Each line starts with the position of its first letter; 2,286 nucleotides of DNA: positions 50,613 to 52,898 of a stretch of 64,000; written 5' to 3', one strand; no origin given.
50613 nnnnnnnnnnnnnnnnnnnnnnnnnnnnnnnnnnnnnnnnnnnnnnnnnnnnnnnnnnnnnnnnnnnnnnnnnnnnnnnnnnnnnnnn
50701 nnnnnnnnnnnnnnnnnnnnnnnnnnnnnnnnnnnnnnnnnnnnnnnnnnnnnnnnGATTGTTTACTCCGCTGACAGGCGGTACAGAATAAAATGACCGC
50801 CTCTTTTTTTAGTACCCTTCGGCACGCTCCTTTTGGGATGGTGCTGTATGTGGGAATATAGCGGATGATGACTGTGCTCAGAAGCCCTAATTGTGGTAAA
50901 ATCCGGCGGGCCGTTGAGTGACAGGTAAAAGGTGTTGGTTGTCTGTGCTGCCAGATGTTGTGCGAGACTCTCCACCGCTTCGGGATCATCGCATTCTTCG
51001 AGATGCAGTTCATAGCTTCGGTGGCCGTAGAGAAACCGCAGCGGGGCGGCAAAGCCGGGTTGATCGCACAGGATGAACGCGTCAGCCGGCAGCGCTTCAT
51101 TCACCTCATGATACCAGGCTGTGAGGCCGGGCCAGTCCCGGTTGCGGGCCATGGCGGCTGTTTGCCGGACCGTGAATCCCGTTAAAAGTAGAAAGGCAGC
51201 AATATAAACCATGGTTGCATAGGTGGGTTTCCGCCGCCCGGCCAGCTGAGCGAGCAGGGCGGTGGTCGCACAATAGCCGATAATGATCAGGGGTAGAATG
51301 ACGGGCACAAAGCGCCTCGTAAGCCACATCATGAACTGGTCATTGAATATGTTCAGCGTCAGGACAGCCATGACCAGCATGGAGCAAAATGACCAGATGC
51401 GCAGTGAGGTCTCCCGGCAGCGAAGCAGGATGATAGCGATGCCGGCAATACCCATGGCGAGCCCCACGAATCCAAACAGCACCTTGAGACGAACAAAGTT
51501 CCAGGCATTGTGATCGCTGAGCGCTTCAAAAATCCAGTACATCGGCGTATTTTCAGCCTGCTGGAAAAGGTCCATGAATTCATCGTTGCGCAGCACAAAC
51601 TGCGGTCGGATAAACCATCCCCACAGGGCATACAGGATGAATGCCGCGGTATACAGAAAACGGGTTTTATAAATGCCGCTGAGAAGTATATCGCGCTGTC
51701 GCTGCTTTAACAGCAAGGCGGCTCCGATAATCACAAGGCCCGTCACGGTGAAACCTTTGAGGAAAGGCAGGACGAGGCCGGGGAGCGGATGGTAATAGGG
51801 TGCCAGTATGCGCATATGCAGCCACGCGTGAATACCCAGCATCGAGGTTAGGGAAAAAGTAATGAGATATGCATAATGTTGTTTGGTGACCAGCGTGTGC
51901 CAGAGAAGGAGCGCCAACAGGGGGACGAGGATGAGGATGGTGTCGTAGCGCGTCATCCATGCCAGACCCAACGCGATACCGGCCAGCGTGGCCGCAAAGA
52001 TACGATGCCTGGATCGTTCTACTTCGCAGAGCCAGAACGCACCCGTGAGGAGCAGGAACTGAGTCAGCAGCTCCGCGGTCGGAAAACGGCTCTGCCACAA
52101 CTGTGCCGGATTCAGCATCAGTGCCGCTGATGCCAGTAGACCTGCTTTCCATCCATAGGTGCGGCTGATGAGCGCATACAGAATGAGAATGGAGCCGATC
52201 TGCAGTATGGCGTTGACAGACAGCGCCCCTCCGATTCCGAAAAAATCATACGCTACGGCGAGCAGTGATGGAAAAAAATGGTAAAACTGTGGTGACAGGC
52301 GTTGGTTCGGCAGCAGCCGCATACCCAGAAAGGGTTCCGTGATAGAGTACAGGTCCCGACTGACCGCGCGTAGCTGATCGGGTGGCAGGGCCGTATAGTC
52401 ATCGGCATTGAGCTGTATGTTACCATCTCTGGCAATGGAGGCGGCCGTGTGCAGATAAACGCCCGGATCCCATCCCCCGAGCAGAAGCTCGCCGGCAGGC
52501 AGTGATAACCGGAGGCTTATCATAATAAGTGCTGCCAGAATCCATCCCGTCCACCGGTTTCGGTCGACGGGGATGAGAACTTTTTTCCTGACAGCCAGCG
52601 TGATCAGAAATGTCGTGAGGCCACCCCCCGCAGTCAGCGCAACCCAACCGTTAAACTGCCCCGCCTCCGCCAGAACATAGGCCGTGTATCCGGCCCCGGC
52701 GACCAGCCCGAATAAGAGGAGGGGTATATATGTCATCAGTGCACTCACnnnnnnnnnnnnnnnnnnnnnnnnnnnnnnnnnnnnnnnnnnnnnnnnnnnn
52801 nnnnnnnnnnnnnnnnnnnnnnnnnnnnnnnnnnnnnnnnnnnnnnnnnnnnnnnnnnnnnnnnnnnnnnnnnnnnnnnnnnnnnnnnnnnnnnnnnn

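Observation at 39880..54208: ABC-transporter-dependent glycan biosynthesis island of 14 kb with unusually large multi-domain glycosyltransferases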

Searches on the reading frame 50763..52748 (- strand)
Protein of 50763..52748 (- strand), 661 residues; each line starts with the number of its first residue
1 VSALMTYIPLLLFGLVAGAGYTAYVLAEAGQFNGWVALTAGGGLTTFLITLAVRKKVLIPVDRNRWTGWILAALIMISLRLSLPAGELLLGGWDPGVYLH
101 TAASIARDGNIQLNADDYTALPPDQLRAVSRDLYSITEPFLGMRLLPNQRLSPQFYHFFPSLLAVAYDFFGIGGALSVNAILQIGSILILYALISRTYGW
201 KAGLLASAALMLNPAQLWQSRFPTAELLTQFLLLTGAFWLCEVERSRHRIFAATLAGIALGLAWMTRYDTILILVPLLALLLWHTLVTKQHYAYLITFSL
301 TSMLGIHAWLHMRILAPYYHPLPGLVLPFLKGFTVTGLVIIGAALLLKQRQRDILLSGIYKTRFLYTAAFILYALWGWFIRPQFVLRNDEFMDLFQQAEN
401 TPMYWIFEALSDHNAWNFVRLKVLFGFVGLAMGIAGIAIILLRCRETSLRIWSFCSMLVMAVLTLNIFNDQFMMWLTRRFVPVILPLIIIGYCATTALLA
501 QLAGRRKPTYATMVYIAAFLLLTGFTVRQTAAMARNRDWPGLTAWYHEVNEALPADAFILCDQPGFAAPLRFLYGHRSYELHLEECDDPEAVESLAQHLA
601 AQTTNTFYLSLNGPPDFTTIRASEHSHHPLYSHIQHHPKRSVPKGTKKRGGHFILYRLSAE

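Call 3: search_protein_families(library=pfam, proteins=[window:50763-52748:-], max_evalue=0.01)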
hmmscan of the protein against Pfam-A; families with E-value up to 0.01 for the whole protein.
window:50763-52748:- (661 aa): 1 family
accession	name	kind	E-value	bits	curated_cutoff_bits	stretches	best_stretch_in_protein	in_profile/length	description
PF13231.12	PMT_2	-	1.8e-07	31.9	26.1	1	176-300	25-151/160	Dolichyl-phosphate-mannose-protein mannosyltransferase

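Call 6: search_protein_families(library=ncbifam, proteins=[window:50763-52748:-], max_evalue=0.001)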
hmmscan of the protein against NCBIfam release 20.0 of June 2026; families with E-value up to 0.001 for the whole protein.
window:50763-52748:- (661 aa): 1 family
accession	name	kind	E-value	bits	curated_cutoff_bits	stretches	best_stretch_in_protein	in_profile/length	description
NF047440.1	LA3751_2_3_fam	subfamily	2.5e-07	29.9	200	1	133-303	62-234/460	LA_3751/LA_3752 family putative glycosyltransferase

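Call 51: find_homologous_proteins(query=window:50763-52748:-)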
Query window:50763-52748:- (661 aa): 66 proteins with E <= 0.001 among 8000 candidates.
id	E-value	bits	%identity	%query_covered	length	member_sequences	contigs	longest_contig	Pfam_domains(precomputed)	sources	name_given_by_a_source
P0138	0.0e+0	1491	100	99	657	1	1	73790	PF13231.13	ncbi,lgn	-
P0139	1.3e-172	594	45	97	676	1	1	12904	PF13231.13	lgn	-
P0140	3.5e-156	540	41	100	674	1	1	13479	PF13231.13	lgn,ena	-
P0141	1.4e-146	508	42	97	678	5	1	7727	PF13231.13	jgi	jgi:hypothetical protein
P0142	2.0e-144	501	39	98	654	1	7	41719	PF13231.13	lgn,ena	-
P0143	1.9e-143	498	38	98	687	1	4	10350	PF13231.13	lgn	-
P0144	7.3e-126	440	40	89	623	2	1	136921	PF13231.13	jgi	jgi:hypothetical protein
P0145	1.1e-123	432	38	97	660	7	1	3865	PF13231.13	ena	-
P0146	2.9e-122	428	37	97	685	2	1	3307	PF13231.13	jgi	-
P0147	3.1e-122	428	39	99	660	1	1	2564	PF13231.13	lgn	-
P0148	1.2e-120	422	41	97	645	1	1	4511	PF13231.13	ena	-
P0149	7.9e-119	416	38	97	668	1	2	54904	PF13231.13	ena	-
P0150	7.9e-118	413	39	98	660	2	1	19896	PF13231.13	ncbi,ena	-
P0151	3.0e-116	408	39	90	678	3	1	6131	PF13231.13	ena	-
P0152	2.8e-115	405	38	97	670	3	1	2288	-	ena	-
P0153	1.0e-113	399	37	97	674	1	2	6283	PF13231.13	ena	-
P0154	2.3e-113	398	38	87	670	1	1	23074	PF13231.13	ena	-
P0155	2.2e-112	395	38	89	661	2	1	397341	PF13231.13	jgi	-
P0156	1.0e-110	390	35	97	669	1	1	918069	-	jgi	-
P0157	9.5e-110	386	38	88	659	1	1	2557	PF13231.13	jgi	-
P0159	1.6e-106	376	37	88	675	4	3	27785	PF13231.13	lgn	-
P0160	2.6e-106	375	34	99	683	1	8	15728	PF13231.13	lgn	-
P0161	1.4e-105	373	38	88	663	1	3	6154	PF13231.13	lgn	-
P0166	4.4e-100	354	36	87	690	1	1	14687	PF13231.13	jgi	-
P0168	2.1e-98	349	35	87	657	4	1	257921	PF13231.13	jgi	jgi:4-amino-4-deoxy-L-arabinose transferase-like glycosyltransferase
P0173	4.4e-96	341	36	89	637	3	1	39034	PF13231.13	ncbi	-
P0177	1.8e-92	329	33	98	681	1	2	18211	PF13231.13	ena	-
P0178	1.2e-91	327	34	98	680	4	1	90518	PF13231.13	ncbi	-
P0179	1.5e-91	326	37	86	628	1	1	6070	PF13231.13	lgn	-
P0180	7.5e-90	321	36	99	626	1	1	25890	PF13231.13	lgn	-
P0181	5.0e-89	318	33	97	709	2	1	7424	PF13231.13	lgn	-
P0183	2.0e-88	316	35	87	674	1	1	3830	PF13231.13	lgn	-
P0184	3.9e-88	315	34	98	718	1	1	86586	PF13231.13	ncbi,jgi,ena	-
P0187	2.6e-85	306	35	91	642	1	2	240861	-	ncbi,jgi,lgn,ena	-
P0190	3.6e-34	137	32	40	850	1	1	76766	PF13231.13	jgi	jgi:hypothetical protein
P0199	6.7e-11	60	25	94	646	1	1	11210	PF13231.13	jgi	jgi:hypothetical protein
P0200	1.0e-10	59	23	46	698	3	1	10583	PF13231.13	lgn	-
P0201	1.8e-10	58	25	58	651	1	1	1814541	PF13231.13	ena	-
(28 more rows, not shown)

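Call 52: find_encoding_contigs(protein=P0187, flank=10000, max_places=1)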
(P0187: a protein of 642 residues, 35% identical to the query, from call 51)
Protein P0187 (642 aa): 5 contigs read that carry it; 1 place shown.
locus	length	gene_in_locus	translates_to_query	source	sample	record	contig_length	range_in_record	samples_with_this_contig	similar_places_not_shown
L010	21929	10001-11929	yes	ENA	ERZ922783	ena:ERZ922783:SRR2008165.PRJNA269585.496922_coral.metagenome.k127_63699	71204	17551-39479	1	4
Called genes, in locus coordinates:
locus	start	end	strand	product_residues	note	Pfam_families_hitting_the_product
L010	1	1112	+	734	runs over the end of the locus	PF02065:Melibiase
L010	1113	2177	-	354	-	PF00356:LacI, PF13377:Peripla_BP_3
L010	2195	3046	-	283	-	-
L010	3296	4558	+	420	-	PF01408:GFO_IDH_MocA, PF21252:Glyco_hydro_109_C (faint)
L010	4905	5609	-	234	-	PF00106:adh_short, PF01370:Epimerase (weak), PF08659:KR, PF13561:adh_short_C2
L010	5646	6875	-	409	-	PF01120:Alpha_L_fucos, PF14871:GHL6 (faint)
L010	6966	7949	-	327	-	PF14237:GYF_2, PF01987:AIM24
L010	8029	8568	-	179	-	PF00595:PDZ (weak), PF17820:PDZ_6 (weak)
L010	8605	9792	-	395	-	PF07690:MFS_1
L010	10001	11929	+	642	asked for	-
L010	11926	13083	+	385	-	PF00535:Glycos_transf_2, PF13641:Glyco_tranf_2_3 (faint)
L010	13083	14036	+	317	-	PF00535:Glycos_transf_2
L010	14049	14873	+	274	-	PF01061:ABC2_membrane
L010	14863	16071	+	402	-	PF00005:ABC_tran, PF13304:AAA_21 (faint), PF14524:Wzt_C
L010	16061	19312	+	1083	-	PF00535:Glycos_transf_2, PF10111:Glyco_tranf_2_2 (faint), PF13641:Glyco_tranf_2_3, PF20706:GT4-conflict, PF00534:Glycos_transf_1 (weak), PF13692:Glyco_trans_1_4, PF13524:Glyco_trans_1_2 (weak), PF00535:Glycos_transf_2, +1 more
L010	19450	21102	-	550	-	PF00890:FAD_binding_2 (faint), PF12831:FAD_oxidored, PF13450:NAD_binding_8 (weak)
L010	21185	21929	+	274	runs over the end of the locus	PF10114:PocR (weak), PF00165:HTH_AraC (faint), PF12833:HTH_18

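Call 53: find_encoding_contigs(protein=P0142, flank=10000, max_places=1)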
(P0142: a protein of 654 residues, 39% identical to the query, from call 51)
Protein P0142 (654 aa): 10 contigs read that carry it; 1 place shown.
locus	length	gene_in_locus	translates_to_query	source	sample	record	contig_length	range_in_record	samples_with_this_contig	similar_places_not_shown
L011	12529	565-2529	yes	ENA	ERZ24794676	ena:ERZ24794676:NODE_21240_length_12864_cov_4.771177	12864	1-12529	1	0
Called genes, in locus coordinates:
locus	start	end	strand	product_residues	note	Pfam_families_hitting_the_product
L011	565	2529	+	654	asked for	PF13231:PMT_2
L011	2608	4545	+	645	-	PF00664:ABC_membrane, PF00005:ABC_tran, PF02463:SMC_N (faint)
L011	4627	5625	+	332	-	PF00535:Glycos_transf_2, PF13641:Glyco_tranf_2_3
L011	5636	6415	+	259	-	PF00685:Sulfotransfer_1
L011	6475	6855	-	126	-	-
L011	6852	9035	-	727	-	PF13428:TPR_14 (faint), PF14559:TPR_19 (faint), PF05050:Methyltransf_21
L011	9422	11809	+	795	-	PF00535:Glycos_transf_2, PF10111:Glyco_tranf_2_2, PF13641:Glyco_tranf_2_3, PF00534:Glycos_transf_1, PF13692:Glyco_trans_1_4, PF13524:Glyco_trans_1_2 (weak), PF20706:GT4-conflict (weak)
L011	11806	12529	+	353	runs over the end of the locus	?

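Call 54: find_encoding_contigs(protein=P0144, flank=10000, max_places=1)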
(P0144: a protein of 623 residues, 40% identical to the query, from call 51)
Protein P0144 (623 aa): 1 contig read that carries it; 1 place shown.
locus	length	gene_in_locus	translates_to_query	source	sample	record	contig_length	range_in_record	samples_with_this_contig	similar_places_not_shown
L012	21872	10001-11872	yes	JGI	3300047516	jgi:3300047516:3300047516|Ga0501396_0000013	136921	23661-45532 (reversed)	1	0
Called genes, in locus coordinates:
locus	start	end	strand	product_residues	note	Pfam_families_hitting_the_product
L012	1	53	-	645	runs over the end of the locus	-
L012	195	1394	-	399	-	PF03629:SASA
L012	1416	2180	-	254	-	PF03629:SASA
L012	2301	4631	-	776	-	PF12833:HTH_18, PF00165:HTH_AraC, PF12895:ANAPC3 (faint)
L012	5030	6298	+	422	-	PF01120:Alpha_L_fucos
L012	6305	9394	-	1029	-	PF17132:Glyco_hydro_106 (weak)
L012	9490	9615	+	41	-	-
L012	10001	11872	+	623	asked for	PF13231:PMT_2 (weak)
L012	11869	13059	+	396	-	PF00535:Glycos_transf_2, PF26629:GT2_TM_C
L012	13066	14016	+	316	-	PF00535:Glycos_transf_2, PF10111:Glyco_tranf_2_2 (faint), PF13641:Glyco_tranf_2_3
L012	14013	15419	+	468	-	PF13450:NAD_binding_8, PF01593:Amino_oxidase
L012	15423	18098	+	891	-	PF00535:Glycos_transf_2, PF10111:Glyco_tranf_2_2 (faint), PF13641:Glyco_tranf_2_3 (weak), PF13632:Glyco_trans_2_3 (faint), PF00535:Glycos_transf_2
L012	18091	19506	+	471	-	PF13641:Glyco_tranf_2_3, PF00535:Glycos_transf_2, PF13632:Glyco_trans_2_3 (weak)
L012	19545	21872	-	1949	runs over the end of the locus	PF06452:CBM9_1, PF18998:Flg_new_2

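Call 63: search_protein_families(library=pfam, proteins=[L012:14013-15419:+, L011:2608-4545:+], max_evalue=0.001)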
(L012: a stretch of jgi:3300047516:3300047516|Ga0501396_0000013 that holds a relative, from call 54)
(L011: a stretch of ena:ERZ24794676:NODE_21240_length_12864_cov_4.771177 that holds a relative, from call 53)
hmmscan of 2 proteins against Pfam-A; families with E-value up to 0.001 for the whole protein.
L012:14013-15419:+ (468 aa): 2 families
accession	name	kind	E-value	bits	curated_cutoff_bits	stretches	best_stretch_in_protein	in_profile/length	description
PF01593.30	Amino_oxidase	-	8e-16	58.8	19.8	1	17-297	2-292/443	Flavin containing amine oxidoreductase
PF13450.12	NAD_binding_8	-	2.3e-11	44.3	21.9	1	11-76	1-67/68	NAD(P)-binding Rossmann-like domain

L011:2608-4545:+ (645 aa): 4 families
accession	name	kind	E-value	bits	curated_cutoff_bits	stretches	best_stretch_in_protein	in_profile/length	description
PF00005.33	ABC_tran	-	2.4e-32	112.8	25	1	422-572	1-137/137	ABC transporter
PF00664.28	ABC_membrane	-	6.3e-13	49.5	28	1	103-330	36-267/274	ABC transporter transmembrane region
PF02463.25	SMC_N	-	1.1e-07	31.9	40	1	543-614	136-211/220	RecF/RecN/SMC N terminal domain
PF13401.12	AAA_22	-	8.6e-05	23.3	27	1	431-495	4-64/130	AAA domain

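Call 71: find_encoding_contigs(protein=P0155, flank=10000, max_places=1)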
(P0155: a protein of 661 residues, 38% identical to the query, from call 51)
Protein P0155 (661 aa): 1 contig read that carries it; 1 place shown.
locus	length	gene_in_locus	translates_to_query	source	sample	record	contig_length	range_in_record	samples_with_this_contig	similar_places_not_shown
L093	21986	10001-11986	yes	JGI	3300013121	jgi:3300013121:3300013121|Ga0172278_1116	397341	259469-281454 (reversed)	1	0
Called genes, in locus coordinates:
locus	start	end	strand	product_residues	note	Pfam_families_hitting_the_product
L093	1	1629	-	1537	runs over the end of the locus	PF02449:Glyco_hydro_42, PF18884:TSP3_bac (weak)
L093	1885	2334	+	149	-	-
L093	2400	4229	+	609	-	PF02543:Carbam_trans_N, PF16861:Carbam_trans_C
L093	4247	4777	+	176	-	-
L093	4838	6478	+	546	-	-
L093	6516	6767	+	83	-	PF02604:PhdYeFM_antitox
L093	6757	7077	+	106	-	-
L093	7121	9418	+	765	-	PF06739:SBBP (faint), PF01839:FG-GAP (faint), PF13517:FG-GAP_3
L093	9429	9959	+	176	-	-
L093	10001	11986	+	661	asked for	PF13231:PMT_2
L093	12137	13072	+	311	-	PF00535:Glycos_transf_2, PF10111:Glyco_tranf_2_2 (faint), PF13641:Glyco_tranf_2_3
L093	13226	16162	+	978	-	PF02415:Chlam_PMP (faint), PF13517:FG-GAP_3 (faint), PF13290:CHB_HEX_C_1, PF13287:Fn3_assoc, PF01839:FG-GAP (faint)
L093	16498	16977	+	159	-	-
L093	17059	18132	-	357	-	PF13506:Glyco_transf_21, PF13641:Glyco_tranf_2_3, PF00535:Glycos_transf_2, PF10111:Glyco_tranf_2_2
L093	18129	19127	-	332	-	PF00535:Glycos_transf_2, PF10111:Glyco_tranf_2_2, PF13641:Glyco_tranf_2_3, PF13632:Glyco_trans_2_3 (weak)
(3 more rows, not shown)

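Call 72: find_encoding_contigs(protein=P0156, flank=10000, max_places=1)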
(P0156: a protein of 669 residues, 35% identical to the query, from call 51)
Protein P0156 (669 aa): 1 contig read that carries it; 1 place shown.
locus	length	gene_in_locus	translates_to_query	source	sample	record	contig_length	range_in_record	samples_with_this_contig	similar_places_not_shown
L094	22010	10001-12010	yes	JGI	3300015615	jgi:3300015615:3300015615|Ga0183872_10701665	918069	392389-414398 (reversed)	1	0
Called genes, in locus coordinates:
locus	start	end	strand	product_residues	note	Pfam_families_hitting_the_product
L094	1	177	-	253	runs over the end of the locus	PF11967:RecO_N, PF02565:RecO_C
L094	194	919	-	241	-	PF04367:DUF502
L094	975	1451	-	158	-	PF02130:YbeY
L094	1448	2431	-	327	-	PF02562:PhoH, PF13245:AAA_19 (weak)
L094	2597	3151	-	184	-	PF16036:Chalcone_3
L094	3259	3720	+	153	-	-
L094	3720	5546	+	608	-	PF02543:Carbam_trans_N, PF16861:Carbam_trans_C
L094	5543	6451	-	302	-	PF00950:ABC-3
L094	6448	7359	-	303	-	PF01297:ZnuA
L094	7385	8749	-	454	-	-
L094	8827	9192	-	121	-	-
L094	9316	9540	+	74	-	-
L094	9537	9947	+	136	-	PF13470:PIN_3 (weak)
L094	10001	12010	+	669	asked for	-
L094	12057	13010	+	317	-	PF13641:Glyco_tranf_2_3, PF00535:Glycos_transf_2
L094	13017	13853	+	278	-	PF00534:Glycos_transf_1 (weak)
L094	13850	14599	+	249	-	PF00535:Glycos_transf_2 (weak), PF13641:Glyco_tranf_2_3, PF13712:Glyco_tranf_2_5 (faint)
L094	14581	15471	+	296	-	-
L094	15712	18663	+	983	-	PF02415:Chlam_PMP (faint), PF01839:FG-GAP (faint), PF13290:CHB_HEX_C_1, PF13287:Fn3_assoc, PF12256:TcdB_toxin_midN (faint), PF13517:FG-GAP_3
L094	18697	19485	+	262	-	PF13489:Methyltransf_23, PF08241:Methyltransf_11 (faint)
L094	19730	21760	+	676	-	PF27052:Lysyl_endopep_N, PF13365:Trypsin_2, PF01839:FG-GAP (faint), PF13517:FG-GAP_3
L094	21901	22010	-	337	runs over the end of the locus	PF13506:Glyco_transf_21, PF13641:Glyco_tranf_2_3, PF00535:Glycos_transf_2, PF10111:Glyco_tranf_2_2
